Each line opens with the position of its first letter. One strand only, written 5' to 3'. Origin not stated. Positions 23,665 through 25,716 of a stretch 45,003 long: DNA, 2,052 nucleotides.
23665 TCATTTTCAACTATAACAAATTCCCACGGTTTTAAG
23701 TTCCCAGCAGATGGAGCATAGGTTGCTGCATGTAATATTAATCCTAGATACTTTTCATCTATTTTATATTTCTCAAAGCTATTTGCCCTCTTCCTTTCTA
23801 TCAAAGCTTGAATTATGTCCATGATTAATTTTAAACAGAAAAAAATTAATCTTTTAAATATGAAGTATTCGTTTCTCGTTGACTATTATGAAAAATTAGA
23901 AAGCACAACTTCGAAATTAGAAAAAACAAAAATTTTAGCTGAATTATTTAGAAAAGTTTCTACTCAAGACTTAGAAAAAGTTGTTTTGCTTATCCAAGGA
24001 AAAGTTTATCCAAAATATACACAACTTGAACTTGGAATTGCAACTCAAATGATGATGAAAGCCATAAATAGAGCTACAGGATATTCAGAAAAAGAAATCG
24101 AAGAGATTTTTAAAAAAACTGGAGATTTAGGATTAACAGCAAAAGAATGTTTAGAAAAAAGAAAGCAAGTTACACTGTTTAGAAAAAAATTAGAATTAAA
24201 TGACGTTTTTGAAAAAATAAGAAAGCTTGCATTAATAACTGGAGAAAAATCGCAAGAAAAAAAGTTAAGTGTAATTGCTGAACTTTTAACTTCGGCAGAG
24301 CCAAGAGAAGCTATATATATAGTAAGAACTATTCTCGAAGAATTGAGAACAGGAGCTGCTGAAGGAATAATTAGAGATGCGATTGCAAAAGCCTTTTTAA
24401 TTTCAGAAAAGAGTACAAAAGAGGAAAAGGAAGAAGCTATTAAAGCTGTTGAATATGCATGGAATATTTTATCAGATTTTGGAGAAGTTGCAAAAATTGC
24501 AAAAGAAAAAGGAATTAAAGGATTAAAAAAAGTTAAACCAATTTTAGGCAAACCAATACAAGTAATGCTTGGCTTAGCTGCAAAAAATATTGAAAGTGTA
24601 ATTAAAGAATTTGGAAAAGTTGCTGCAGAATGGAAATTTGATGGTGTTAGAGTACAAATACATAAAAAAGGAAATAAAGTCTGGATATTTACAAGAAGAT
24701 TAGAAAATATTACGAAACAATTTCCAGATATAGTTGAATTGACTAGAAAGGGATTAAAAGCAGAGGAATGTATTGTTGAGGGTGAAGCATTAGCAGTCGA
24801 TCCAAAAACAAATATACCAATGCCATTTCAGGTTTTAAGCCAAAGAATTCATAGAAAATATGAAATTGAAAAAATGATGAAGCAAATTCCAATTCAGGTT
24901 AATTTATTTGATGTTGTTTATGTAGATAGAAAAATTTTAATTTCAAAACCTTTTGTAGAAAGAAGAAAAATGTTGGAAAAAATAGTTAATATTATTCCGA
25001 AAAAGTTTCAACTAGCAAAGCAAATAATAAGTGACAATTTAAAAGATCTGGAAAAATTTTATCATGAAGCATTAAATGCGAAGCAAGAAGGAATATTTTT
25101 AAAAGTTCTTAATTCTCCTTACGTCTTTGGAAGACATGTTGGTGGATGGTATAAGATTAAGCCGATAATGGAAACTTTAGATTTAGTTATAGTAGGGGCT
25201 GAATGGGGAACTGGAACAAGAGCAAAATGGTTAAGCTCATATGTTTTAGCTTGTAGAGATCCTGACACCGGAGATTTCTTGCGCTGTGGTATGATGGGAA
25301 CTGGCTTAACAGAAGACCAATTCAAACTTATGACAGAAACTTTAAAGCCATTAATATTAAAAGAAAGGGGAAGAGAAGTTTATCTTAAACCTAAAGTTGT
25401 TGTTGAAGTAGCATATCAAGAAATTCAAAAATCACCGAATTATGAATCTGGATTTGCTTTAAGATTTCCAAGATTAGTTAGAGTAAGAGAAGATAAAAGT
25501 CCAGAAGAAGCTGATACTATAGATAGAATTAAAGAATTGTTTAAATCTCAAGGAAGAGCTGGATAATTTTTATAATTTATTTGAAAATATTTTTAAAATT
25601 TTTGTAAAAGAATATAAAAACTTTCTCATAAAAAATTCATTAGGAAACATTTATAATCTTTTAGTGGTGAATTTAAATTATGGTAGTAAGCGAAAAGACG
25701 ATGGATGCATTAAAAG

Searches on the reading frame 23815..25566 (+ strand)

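Call 43: search_protein_families(library=pfam, proteins=[window:23815-25566:+], max_evalue=0.01)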
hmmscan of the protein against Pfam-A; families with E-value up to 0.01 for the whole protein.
window:23815-25566:+ (583 aa): 4 families
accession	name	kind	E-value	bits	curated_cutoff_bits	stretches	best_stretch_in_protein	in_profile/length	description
PF01068.26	DNA_ligase_A_M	-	1e-54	185.8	26.2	1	251-449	2-204/204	ATP dependent DNA ligase domain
PF04675.19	DNA_ligase_A_N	-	1.7e-42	146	24.6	1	18-191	2-174/174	DNA ligase N terminus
PF04679.21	DNA_ligase_A_C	-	2.2e-18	66.9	27.5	1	469-561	1-94/94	ATP dependent DNA ligase C terminal region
PF06152.16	Phage_min_cap2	-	0.0047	16.3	26.3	1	38-132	22-116/366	Phage minor capsid protein 2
